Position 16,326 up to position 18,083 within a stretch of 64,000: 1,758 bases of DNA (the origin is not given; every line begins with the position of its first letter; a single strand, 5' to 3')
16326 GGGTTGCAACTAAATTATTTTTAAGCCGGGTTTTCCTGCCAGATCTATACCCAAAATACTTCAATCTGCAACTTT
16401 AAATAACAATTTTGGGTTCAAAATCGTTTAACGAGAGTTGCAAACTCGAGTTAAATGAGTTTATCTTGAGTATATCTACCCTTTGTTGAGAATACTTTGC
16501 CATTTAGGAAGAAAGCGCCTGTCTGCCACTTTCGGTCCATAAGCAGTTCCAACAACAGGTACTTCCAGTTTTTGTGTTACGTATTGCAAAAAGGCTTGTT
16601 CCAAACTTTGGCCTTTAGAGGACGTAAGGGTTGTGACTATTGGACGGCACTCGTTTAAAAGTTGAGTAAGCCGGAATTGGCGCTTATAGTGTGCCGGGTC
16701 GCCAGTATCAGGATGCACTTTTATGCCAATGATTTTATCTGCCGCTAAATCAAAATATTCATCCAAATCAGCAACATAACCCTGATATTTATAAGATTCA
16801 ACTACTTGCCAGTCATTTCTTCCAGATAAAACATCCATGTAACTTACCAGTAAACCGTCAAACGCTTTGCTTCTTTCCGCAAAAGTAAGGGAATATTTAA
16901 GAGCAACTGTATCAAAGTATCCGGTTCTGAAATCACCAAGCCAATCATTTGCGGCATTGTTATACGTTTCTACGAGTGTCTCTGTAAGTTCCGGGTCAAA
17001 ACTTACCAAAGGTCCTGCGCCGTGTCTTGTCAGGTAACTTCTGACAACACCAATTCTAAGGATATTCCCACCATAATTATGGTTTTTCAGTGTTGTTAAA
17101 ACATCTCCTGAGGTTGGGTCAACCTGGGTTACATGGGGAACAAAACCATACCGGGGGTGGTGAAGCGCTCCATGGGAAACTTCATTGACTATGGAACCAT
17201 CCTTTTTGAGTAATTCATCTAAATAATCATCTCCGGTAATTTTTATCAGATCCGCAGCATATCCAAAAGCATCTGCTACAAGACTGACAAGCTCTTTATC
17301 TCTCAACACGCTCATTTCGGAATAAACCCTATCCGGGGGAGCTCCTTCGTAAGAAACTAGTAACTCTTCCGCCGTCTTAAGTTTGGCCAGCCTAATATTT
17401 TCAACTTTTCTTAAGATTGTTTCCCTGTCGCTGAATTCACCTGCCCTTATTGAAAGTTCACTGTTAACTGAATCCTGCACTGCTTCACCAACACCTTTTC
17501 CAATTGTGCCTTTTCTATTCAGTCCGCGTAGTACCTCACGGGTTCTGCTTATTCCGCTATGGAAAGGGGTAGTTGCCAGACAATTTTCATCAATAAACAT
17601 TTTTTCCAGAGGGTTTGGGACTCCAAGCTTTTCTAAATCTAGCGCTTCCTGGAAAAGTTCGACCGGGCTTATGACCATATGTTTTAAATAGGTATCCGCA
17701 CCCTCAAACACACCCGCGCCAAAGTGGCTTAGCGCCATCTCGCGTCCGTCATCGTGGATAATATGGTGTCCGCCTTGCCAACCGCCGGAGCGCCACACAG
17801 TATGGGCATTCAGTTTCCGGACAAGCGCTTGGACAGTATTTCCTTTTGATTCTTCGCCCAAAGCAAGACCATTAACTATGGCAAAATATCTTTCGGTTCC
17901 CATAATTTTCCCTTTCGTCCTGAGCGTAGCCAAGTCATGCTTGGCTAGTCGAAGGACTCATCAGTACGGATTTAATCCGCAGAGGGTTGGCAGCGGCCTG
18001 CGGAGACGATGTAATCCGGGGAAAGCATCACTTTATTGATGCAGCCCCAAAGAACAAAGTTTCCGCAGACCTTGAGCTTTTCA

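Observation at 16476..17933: PurA-family protein with a degenerate GDEGKGK P-loop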

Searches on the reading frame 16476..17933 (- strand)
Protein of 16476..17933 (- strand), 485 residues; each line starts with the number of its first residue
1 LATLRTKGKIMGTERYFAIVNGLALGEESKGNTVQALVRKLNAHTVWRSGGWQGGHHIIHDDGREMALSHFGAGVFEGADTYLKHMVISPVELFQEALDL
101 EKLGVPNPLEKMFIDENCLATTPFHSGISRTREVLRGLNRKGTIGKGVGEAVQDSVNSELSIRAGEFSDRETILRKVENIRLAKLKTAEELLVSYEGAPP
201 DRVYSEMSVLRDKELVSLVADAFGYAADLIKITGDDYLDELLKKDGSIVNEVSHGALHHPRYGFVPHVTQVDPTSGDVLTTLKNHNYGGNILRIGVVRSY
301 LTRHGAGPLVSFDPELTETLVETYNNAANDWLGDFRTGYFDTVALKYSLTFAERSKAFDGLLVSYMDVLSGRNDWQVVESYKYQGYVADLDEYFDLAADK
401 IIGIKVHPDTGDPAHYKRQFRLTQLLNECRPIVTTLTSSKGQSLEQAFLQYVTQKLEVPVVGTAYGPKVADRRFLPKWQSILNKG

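Call 3: search_protein_families(library=pfam, proteins=[window:16476-17933:-], max_evalue=1)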
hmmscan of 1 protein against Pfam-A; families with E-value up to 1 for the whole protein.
window:16476-17933:- (485 aa): 2 families
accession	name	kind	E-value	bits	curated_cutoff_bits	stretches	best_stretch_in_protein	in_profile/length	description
PF00709.27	Adenylsucc_synt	-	6e-42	144.3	27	1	19-388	1-348/416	Adenylosuccinate synthetase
PF03820.22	SFXNs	-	0.12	11.6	22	1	376-459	40-121/319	Sideroflexins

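Call 4: search_protein_families(library=ncbifam, proteins=[window:16476-17933:-], max_evalue=1)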
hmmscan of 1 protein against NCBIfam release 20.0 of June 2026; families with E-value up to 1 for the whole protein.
window:16476-17933:- (485 aa): 6 families
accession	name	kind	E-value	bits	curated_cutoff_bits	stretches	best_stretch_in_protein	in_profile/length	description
NF002223.0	PRK01117.1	equivalog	1.1e-31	110.2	402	1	19-388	5-354/430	adenylosuccinate synthase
TIGR00184.1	purA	equivalog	1.2e-27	96.9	395.55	1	19-389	1-351/425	adenylosuccinate synthase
NF010357.0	PRK13785.1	equivalog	6e-22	77.9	700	1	21-385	6-374/455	adenylosuccinate synthase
NF010355.0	PRK13783.1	equivalog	1.9e-19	70.1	445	1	19-388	4-344/404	adenylosuccinate synthase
NF003295.0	PRK04293.1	equivalog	2.3e-11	43.2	368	2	18-193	4-172/337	adenylosuccinate synthetase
NF038379.2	amino_Aden_PurZ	exception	0.0058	15.9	300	1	19-156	3-138/293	succino-amino-deoxyadenylate synthase PurZ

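Call 5: search_solved_structures(query=window:16476-17933:-, max_evalue=1, show_alignments=3)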
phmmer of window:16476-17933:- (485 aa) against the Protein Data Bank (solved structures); distinct sequences matched with E-value up to 1: 22.
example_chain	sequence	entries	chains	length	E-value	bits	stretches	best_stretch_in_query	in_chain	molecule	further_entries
1kjx_A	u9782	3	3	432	2.7e-26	95.7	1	19-383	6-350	Adenylosuccinate Synthetase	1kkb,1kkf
1ade_A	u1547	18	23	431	2.8e-26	95.6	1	19-383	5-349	ADENYLOSUCCINATE SYNTHETASE | PROTEIN (ADENYLOSUCCINATE SYNTHETASE)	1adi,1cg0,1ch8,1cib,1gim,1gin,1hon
1cg4_A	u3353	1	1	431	3.4e-26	95.4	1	19-383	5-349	PROTEIN (ADENYLOSUCCINATE SYNTHETASE)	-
1cg3_A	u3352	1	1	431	5.3e-26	94.7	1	19-383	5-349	PROTEIN (ADENYLOSUCCINATE SYNTHETASE)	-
1cg1_A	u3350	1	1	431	1e-25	93.8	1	19-383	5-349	PROTEIN (ADENYLOSUCCINATE SYNTHETASE)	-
3hid_A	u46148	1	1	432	6.3e-25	91.2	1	19-383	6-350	Adenylosuccinate synthetase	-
3ue9_A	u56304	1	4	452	7.6e-20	74.4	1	18-390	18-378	Adenylosuccinate synthetase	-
6jrq_A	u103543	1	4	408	4.4e-19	71.9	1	21-381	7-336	Adenylosuccinate synthetase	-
3r7t_A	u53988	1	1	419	5.9e-19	71.5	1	19-389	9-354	Adenylosuccinate synthetase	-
6bs7_A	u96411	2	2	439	3.9e-18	68.8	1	19-383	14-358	Adenylosuccinate synthetase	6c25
4m0g_A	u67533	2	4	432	1.4e-15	60.3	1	19-389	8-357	Adenylosuccinate synthetase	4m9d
1dj2_A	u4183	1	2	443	3.2e-14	55.9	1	16-383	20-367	ADENYLOSUCCINATE SYNTHETASE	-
5i33_A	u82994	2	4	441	1.3e-11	47.2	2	233-391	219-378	Adenylosuccinate synthetase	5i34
1iwe_A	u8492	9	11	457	1.4e-10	43.8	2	15-153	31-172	Adenylosuccinate Synthetase | Adenylosuccinate synthetase isozyme 1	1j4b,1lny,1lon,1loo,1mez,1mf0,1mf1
9f17_A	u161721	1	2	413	2e-10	43.4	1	19-385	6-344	Adenylosuccinate synthetase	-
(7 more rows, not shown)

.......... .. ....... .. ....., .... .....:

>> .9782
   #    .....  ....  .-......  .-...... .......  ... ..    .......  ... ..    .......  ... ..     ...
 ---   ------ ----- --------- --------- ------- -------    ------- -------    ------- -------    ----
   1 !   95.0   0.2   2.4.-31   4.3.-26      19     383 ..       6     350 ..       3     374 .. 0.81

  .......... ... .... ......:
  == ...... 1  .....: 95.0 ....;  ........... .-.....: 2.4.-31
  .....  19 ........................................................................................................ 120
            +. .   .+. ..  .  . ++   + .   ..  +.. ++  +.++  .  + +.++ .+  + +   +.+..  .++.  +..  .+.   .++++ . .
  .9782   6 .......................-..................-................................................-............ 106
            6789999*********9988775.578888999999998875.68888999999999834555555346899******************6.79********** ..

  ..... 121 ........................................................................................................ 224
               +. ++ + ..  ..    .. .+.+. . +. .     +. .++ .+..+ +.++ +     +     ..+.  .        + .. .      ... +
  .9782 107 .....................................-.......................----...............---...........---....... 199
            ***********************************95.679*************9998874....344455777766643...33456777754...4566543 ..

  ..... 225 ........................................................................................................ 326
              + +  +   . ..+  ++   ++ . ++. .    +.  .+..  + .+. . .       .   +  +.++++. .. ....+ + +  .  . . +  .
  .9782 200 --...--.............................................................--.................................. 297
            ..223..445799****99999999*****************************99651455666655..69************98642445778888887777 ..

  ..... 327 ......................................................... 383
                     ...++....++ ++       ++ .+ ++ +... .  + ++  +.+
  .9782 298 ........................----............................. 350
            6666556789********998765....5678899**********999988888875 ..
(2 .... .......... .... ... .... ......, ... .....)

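Call 7: search_protein_families(library=padloc, proteins=[window:16476-17933:-], max_evalue=0.1)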
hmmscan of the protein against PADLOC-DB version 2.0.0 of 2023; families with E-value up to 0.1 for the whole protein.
window:16476-17933:- (485 aa): 0 families

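Call 8: find_homologous_proteins(query=window:16476-17933:-, max_evalue=0.001)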
Query window:16476-17933:- (485 aa): 105 proteins with E <= 0.001 among 8000 candidates.
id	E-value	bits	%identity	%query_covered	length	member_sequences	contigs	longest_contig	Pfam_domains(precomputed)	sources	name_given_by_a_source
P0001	0.0e+0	1082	100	98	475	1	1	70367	PF00709.28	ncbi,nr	ncbi:adenylosuccinate synthetase [Candidatus Daviesbacteria bacterium]|nr:adenylosuccinate synthetas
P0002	5.0e-270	914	84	98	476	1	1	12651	PF00709.28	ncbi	-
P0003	1.2e-240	817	73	98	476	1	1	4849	PF00709.28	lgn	-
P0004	2.5e-237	806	73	97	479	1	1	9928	PF00709.28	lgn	-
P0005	1.4e-234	797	72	97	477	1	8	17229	PF00709.28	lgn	-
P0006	2.3e-232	790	71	99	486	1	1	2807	PF00709.28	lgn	-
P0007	1.2e-230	784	69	100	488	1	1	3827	PF00709.28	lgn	-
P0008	1.7e-228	777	71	97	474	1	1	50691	PF00709.28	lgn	-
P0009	9.9e-228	775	69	97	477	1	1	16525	PF00709.28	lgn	-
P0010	3.6e-227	773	70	97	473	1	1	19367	PF00709.28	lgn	-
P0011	2.3e-225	767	70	99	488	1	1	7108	PF00709.28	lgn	-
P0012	8.2e-224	762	68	97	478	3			PF00709.28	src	-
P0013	2.2e-222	757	68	98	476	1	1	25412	PF00709.28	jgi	jgi:adenylosuccinate synthase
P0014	1.4e-217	741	67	98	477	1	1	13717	PF00709.28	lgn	-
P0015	3.9e-216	737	67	97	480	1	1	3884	PF00709.28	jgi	jgi:adenylosuccinate synthase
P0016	1.8e-213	728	65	98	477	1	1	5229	PF00709.28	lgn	-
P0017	1.9e-209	715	64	99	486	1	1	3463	PF00709.28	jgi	-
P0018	4.3e-209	713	64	97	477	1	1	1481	PF00709.28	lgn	-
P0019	5.1e-209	713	66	96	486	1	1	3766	PF00709.28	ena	-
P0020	7.1e-208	709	67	96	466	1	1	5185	PF00709.28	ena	-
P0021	1.2e-205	702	63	97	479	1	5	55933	PF00709.28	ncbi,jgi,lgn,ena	-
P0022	7.5e-205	699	63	97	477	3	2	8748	PF00709.28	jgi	jgi:adenylosuccinate synthase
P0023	2.5e-204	698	64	97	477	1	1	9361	PF00709.28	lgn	-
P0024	1.4e-203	695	62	97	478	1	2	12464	PF00709.28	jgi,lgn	jgi:adenylosuccinate synthase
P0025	3.4e-202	691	60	98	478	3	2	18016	PF00709.28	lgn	-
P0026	1.8e-201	688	63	97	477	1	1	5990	PF00709.28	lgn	-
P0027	1.2e-200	686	63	97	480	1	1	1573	PF00709.28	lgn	-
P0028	1.5e-199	682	62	97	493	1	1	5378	PF00709.28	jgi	-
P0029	2.7e-199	681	63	95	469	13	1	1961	PF00709.28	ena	-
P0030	3.3e-198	677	61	97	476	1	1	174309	PF00709.28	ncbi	-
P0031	6.8e-197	673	63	95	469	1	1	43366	PF00709.28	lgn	-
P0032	9.4e-197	673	62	96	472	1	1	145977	PF00709.28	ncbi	-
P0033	1.6e-196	672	63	95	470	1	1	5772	PF00709.28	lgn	-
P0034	4.6e-196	670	61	98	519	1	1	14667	PF00709.28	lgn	-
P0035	1.9e-194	665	62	95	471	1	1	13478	PF00709.28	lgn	-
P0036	4.4e-194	664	59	97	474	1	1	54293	PF00709.28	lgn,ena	-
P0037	2.5e-193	661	59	98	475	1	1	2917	PF00709.28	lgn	-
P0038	4.5e-193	661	62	95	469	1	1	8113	PF00709.28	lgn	-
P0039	1.9e-181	622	57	97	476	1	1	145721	PF00709.28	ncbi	-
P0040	6.9e-170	584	55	96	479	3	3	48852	PF00709.28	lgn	-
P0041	3.9e-165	568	53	97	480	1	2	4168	PF00709.28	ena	-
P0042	6.1e-165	568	53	97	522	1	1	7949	PF00709.28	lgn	-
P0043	1.6e-162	560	52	96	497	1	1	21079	PF00709.28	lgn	-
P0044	6.9e-161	554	51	99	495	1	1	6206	PF00709.28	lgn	-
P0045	1.5e-160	553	52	97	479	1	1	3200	PF00709.28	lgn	-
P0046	1.1e-158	547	51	99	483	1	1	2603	PF00709.28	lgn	-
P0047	7.4e-157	541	50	97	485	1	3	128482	PF00709.28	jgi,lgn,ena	-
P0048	5.8e-155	535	52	97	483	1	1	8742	PF00709.28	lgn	-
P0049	1.0e-154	534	52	96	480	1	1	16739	PF00709.28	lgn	-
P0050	1.3e-152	527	52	95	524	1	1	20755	PF00709.28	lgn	-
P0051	3.8e-152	526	51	95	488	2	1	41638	PF00709.28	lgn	-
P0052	2.1e-150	520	50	96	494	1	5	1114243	PF00709.28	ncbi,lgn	-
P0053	2.2e-148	513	49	97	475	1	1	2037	PF00709.28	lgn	-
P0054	3.7e-148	512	51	95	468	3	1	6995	PF00709.28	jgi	-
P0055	5.4e-148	512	47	97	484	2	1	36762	PF00709.28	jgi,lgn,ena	-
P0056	1.6e-147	510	48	96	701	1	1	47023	PF00709.28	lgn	-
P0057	9.8e-147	508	49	96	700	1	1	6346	PF00709.28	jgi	jgi:adenylosuccinate synthase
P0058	1.7e-146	507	50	96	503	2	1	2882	PF00709.28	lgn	-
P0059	1.3e-145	504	50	98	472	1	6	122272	PF00709.28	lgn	-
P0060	1.3e-145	504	48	96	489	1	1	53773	PF00709.28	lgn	-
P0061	2.6e-144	500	47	97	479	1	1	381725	PF00709.28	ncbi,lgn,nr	ncbi:adenylosuccinate synthetase [Patescibacteria group bacterium]|nr:adenylosuccinate synthetase [P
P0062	2.8e-144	500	48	97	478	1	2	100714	PF00709.28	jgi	jgi:adenylosuccinate synthase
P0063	1.3e-143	497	49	97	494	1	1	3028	PF00709.28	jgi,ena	-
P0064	2.3e-142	493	48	97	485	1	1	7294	PF00709.28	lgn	-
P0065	3.4e-142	493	50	94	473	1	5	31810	PF00709.28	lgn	-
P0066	1.2e-140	488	47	97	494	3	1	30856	PF00709.28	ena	-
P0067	1.5e-140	487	49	94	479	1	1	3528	PF00709.28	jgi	jgi:adenylosuccinate synthase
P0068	4.2e-140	486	47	96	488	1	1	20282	PF00709.28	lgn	-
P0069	2.3e-139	483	47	96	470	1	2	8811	PF00709.28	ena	-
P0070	4.8e-138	479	48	96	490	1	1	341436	PF00709.28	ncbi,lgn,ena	-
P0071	1.1e-137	478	50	95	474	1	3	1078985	PF00709.28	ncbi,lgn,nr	ncbi:MAG: adenylosuccinate synthetase [Candidatus Woesebacteria bacterium]|nr:MAG: adenylosuccinate 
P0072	2.1e-135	470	48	96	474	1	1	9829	PF00709.28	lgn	-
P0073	2.2e-135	470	48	96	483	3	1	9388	PF00709.28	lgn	-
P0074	2.5e-135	470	46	96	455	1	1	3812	PF00709.28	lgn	-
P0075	1.4e-133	464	48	94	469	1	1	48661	PF00709.28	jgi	jgi:adenylosuccinate synthase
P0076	6.5e-130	452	46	96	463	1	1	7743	PF00709.28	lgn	-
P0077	5.8e-115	403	44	95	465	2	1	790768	PF00709.28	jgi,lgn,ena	-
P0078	3.5e-114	400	43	95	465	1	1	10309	PF00709.28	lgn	-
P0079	3.9e-114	400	44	95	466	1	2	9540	PF00709.28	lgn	-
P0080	3.5e-106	374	42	95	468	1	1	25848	PF00709.28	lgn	-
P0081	4.4e-104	367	41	95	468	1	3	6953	PF00709.28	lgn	-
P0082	3.5e-63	232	33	95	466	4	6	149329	PF00709.28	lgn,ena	-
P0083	3.4e-61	226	36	83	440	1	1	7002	PF00709.28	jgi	-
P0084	1.2e-54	204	32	94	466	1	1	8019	PF00709.28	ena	-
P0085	2.5e-53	200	35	85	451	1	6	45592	PF00709.28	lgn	-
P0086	4.2e-50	189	35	78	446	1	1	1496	PF00709.28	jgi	jgi:adenylosuccinate synthase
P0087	9.5e-48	181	33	94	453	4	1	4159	PF00709.28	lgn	-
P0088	1.1e-47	181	29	94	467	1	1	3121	PF00709.28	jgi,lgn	jgi:adenylosuccinate synthase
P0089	4.4e-47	179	31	93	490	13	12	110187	PF00709.28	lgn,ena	-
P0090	1.0e-45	175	32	94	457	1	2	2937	PF00709.28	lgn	-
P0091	7.3e-45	172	33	94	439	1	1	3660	PF00709.28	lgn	-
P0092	1.0e-44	171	33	94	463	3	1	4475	PF00709.28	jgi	jgi:adenylosuccinate synthase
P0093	1.6e-44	171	33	86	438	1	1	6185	PF00709.28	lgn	-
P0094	6.9e-44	169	33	93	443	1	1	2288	PF00709.28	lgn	-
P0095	3.6e-37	146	32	86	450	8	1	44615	PF00709.28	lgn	-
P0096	3.7e-37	146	29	95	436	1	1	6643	PF00709.28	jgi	jgi:adenylosuccinate synthase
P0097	4.2e-30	123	31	68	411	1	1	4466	PF00709.28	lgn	-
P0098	3.1e-19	87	27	59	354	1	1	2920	PF00709.28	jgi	jgi:adenylosuccinate synthase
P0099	6.6e-15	73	27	76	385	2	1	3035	PF00709.28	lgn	-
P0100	1.0e-14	72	26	67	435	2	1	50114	PF00709.28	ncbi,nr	ncbi:MAG: adenylosuccinate synthetase [Eubacterium sp.]|nr:adenylosuccinate synthetase [Eubacterium 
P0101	7.5e-14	70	26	67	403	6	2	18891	PF00709.28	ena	-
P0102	1.7e-13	68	25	92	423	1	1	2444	PF00709.28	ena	-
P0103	3.7e-12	64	24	92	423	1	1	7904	PF00709.28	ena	-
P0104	1.5e-5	42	34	33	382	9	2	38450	PF00709.28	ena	-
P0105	3.1e-5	41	28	47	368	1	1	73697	PF00709.28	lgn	-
